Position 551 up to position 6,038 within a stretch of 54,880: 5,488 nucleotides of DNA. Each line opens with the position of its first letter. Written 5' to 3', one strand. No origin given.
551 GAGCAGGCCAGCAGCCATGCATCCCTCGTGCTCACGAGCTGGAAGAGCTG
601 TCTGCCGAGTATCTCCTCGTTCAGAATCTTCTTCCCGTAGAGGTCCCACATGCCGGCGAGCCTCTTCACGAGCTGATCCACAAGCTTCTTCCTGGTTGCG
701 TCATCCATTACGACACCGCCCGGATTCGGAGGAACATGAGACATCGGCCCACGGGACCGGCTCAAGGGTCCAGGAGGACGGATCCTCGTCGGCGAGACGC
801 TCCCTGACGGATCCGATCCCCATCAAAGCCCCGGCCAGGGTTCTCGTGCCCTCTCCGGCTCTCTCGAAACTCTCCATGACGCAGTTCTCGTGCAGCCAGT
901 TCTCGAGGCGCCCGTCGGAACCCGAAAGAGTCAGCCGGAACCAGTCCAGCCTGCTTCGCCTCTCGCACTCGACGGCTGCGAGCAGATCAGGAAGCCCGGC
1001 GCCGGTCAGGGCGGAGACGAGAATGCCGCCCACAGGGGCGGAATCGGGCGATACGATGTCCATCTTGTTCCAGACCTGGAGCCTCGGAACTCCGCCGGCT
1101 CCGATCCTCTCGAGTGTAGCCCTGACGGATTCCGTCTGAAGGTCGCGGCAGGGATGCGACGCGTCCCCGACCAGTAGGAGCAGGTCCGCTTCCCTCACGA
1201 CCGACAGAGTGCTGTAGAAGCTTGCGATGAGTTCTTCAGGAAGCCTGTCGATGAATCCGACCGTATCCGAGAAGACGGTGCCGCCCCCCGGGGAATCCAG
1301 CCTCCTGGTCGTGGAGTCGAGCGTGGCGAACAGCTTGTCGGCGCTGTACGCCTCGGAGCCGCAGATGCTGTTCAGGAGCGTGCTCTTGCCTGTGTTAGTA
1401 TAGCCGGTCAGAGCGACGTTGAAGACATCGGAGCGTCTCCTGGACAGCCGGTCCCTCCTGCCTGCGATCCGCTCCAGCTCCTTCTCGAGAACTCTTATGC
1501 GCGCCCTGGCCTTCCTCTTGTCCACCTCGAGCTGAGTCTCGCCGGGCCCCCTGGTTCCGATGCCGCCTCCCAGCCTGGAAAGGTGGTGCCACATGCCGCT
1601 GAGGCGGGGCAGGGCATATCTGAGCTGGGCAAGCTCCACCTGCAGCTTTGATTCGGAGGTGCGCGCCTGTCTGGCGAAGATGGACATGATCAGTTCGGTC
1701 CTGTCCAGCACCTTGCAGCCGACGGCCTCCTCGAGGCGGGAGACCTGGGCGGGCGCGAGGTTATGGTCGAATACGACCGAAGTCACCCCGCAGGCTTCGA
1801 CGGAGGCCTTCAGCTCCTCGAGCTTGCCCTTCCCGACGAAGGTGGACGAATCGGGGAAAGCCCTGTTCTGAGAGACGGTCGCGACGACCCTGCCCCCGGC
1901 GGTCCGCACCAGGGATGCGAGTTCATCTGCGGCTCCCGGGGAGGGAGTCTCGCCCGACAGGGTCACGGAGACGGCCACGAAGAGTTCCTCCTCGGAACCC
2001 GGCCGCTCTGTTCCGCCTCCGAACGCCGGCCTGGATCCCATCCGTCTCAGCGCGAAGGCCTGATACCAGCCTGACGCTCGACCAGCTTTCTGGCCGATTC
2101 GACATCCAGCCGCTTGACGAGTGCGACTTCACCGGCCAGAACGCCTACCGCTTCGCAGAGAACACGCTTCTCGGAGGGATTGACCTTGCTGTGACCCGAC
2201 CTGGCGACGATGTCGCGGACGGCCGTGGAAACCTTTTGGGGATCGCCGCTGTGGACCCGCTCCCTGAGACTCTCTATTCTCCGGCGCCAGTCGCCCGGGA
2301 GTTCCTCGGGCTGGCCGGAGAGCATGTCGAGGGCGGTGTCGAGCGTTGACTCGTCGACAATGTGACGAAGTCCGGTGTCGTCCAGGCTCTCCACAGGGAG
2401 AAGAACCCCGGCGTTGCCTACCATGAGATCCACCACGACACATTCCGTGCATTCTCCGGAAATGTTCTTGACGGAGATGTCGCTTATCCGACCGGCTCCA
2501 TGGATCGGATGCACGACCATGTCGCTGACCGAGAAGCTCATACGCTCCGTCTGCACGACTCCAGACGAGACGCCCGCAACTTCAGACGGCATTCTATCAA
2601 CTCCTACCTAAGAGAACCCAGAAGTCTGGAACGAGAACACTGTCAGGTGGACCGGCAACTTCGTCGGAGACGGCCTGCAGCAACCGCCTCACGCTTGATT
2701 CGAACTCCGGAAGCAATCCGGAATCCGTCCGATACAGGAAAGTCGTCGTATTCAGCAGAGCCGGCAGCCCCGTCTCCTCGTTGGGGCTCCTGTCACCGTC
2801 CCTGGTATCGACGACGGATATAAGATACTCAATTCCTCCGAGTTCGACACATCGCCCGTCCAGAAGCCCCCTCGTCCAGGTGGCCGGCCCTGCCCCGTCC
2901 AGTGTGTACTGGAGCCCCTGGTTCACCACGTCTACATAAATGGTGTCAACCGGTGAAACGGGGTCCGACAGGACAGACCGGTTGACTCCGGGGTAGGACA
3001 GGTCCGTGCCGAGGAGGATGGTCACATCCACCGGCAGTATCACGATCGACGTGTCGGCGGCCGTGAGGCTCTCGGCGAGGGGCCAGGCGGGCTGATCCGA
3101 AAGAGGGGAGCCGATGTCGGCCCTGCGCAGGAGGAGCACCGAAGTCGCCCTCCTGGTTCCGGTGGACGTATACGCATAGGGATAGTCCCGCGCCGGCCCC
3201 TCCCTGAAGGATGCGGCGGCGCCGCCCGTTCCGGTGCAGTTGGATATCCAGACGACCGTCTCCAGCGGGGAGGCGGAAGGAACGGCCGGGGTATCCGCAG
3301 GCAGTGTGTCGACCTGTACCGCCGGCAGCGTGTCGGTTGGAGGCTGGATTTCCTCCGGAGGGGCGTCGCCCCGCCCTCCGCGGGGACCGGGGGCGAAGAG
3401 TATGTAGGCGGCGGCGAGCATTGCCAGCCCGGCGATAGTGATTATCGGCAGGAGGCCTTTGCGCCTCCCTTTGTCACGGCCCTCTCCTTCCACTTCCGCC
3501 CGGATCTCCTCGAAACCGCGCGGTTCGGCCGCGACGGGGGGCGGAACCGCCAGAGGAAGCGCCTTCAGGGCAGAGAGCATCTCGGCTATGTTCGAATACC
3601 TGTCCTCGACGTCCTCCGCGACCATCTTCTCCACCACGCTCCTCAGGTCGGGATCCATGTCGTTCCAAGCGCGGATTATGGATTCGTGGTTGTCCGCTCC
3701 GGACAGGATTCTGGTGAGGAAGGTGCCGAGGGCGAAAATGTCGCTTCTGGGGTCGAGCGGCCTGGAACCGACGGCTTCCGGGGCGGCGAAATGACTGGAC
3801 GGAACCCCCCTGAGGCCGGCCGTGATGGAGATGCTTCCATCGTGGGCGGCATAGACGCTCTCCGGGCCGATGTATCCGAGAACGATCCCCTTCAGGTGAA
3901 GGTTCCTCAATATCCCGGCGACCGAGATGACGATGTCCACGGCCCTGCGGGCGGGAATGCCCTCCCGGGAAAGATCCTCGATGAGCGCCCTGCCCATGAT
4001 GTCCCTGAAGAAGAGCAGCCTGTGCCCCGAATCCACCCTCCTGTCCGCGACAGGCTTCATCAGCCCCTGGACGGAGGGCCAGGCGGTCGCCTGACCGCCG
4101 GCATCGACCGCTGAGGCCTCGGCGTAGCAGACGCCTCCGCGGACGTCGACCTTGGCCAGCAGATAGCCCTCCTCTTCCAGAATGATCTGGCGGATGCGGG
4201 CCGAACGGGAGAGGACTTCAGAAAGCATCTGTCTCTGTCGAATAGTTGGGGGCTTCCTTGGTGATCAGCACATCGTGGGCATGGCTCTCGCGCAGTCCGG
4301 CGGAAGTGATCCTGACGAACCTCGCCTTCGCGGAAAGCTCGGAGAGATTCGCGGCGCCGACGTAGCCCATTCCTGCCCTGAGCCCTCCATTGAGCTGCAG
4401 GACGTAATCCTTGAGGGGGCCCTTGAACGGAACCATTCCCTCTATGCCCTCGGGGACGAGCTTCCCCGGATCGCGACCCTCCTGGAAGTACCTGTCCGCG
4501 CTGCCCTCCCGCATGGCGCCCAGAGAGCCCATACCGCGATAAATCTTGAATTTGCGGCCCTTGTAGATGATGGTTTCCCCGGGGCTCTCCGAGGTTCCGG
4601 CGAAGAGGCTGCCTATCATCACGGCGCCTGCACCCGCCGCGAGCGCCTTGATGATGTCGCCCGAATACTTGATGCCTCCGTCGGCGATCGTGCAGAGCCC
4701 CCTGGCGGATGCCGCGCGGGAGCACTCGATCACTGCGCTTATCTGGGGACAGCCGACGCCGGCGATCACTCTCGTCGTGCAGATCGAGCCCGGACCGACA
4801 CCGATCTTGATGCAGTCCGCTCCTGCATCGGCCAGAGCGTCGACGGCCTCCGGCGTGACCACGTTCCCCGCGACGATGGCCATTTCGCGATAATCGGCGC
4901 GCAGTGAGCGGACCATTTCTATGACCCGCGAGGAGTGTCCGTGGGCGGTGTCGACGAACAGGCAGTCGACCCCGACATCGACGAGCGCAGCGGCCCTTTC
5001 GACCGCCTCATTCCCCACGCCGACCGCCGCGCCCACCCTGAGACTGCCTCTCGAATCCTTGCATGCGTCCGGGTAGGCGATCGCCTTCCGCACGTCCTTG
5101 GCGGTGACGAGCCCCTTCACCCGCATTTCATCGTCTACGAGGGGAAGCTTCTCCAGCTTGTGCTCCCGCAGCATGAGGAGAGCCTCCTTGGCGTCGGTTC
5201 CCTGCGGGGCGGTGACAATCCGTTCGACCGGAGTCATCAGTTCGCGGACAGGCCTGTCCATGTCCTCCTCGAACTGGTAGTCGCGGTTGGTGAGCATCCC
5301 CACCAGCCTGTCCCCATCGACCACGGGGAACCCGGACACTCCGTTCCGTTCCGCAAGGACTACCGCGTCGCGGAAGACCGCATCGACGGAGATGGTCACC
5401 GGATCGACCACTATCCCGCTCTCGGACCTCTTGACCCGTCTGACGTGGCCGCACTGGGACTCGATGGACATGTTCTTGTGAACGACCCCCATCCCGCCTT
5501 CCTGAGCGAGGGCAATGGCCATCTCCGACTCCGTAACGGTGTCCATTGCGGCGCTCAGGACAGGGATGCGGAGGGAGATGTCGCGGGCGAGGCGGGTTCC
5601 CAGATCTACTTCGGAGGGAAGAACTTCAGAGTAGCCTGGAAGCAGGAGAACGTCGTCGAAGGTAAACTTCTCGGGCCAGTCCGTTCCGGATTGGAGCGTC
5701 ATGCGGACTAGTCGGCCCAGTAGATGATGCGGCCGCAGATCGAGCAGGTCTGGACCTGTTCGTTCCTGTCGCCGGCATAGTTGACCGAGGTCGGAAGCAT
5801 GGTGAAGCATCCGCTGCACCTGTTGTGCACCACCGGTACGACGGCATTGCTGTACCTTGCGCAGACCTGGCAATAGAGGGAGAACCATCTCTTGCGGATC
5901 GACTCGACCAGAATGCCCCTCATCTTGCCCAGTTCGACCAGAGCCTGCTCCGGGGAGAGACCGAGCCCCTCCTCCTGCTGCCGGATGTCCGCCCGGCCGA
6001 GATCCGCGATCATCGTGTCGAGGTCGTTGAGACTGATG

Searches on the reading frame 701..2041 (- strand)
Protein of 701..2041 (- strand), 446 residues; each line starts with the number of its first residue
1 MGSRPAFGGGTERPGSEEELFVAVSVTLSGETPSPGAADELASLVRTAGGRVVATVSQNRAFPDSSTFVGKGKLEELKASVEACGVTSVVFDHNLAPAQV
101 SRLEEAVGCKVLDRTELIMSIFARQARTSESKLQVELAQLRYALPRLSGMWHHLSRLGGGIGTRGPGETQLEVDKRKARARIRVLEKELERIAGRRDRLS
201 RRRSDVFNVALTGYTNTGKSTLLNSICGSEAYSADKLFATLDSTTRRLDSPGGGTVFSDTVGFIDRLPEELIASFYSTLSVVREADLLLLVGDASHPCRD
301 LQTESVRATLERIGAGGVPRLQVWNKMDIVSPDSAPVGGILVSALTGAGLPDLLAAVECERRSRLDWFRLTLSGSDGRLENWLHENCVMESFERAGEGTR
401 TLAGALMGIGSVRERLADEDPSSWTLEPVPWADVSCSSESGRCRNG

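Call 76: search_protein_families(library=pfam, proteins=[window:701-2041:-], max_evalue=0.0001)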
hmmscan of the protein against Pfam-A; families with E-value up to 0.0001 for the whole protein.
window:701-2041:- (446 aa): 3 families
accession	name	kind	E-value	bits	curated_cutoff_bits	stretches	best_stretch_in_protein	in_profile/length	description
PF13167.11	GTP-bdg_N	-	1.8e-29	102.6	25.4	1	38-123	4-89/89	GTP-binding GTPase N-terminal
PF16360.10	GTP-bdg_M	-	2.5e-29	102.1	29.5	1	126-203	2-79/79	GTP-binding GTPase Middle Region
PF01926.29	MMR_HSR1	-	1e-16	61.5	21.9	1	208-326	1-113/113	50S ribosome-binding GTPase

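Call 88: find_encoding_contigs(protein=window:701-2041:-, flank=10000, max_places=2)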
Protein window:701-2041:- (446 aa): 23 contigs read that carry it; 2 places shown.
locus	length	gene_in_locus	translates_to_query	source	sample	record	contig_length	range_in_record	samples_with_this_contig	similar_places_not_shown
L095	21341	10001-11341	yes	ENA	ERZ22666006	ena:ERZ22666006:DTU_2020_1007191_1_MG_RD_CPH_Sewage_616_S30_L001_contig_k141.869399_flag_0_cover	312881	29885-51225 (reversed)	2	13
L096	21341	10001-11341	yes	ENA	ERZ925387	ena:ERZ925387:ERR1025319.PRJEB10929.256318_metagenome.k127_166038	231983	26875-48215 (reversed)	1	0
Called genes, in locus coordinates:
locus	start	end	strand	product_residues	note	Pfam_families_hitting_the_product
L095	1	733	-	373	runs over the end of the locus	PF01702:TGT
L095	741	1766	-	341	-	-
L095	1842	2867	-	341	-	PF02547:Queuosine_synth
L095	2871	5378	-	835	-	PF00512:HisKA, PF02518:HATPase_c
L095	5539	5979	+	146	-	PF00359:PTS_EIIA_2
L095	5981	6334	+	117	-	PF02591:Zn_ribbon_9 (weak)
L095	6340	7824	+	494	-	PF00478:IMPDH, PF03060:NMO (faint), PF00571:CBS, PF01070:FMN_dh (weak)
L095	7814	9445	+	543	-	-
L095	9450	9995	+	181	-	PF02559:CarD_TRCF_RID, PF21095:CarD_C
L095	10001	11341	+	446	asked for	PF13167:GTP-bdg_N, PF16360:GTP-bdg_M, PF01926:MMR_HSR1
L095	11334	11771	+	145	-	-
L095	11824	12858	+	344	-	PF03706:LPG_synthase_TM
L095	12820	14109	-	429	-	PF19289:PmbA_TldD_3rd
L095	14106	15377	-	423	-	PF19289:PmbA_TldD_3rd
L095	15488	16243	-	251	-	PF00515:TPR_1 (faint), PF07719:TPR_2 (faint), PF13181:TPR_8 (faint), PF13424:TPR_12 (weak), PF13176:TPR_7 (faint), PF13428:TPR_14 (faint), PF13432:TPR_16, PF14559:TPR_19 (weak)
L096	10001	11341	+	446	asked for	PF13167:GTP-bdg_N, PF16360:GTP-bdg_M, PF01926:MMR_HSR1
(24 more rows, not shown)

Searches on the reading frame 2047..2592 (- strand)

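Call 76: search_protein_families(library=pfam, proteins=[window:2047-2592:-], max_evalue=0.0001)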
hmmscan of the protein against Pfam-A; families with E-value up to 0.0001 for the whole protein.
window:2047-2592:- (181 aa): 2 families
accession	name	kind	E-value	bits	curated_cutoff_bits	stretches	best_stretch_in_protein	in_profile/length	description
PF21095.3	CarD_C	-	6.1e-15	55.4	23.1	1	87-171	2-86/87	CarD, C-terminal domain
PF02559.22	CarD_TRCF_RID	-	4.4e-09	36.7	23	1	20-78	1-56/57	CarD-like/TRCF RID domain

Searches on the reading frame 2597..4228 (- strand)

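Call 76: search_protein_families(library=pfam, proteins=[window:2597-4228:-], max_evalue=0.0001)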
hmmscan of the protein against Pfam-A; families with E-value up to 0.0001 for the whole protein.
window:2597-4228:- (543 aa): 0 families

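Call 79: search_protein_families(library=ncbifam, proteins=[window:2597-4228:-], max_evalue=0.001)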
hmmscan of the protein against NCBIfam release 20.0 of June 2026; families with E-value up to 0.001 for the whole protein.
window:2597-4228:- (543 aa): 2 families
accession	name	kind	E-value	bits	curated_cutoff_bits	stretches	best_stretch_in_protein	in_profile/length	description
NF033483.0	PknB_PASTA_kin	equivalog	5.5e-06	25.7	450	0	142-223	169-267/563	Stk1 family PASTA domain-containing Ser/Thr kinase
NF047741.1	antiphage_MADS6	equivalog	0.00014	20.5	460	0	134-224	355-460/612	methylation-associated defense system protein kinase MAD6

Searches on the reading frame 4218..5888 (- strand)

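Call 76: search_protein_families(library=pfam, proteins=[window:4218-5888:-], max_evalue=0.0001)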
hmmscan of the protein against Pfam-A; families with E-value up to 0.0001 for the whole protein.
window:4218-5888:- (556 aa): 5 families
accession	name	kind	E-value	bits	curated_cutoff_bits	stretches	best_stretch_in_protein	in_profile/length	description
PF00478.31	IMPDH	-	6.1e-158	525.7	25.6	1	75-538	2-345/345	IMP dehydrogenase / GMP reductase domain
PF00571.33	CBS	-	1.3e-18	67.5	24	2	214-271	1-56/57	CBS domain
PF01070.24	FMN_dh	-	2.3e-06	27.4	24.9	1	326-429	210-305/350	FMN-dependent dehydrogenase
PF03060.21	NMO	-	5.8e-06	26.4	28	0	391-440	187-236/331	Nitronate monooxygenase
PF01645.23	Glu_synthase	-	9e-05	22.2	20.4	0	338-427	211-305/369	Conserved region in glutamate synthase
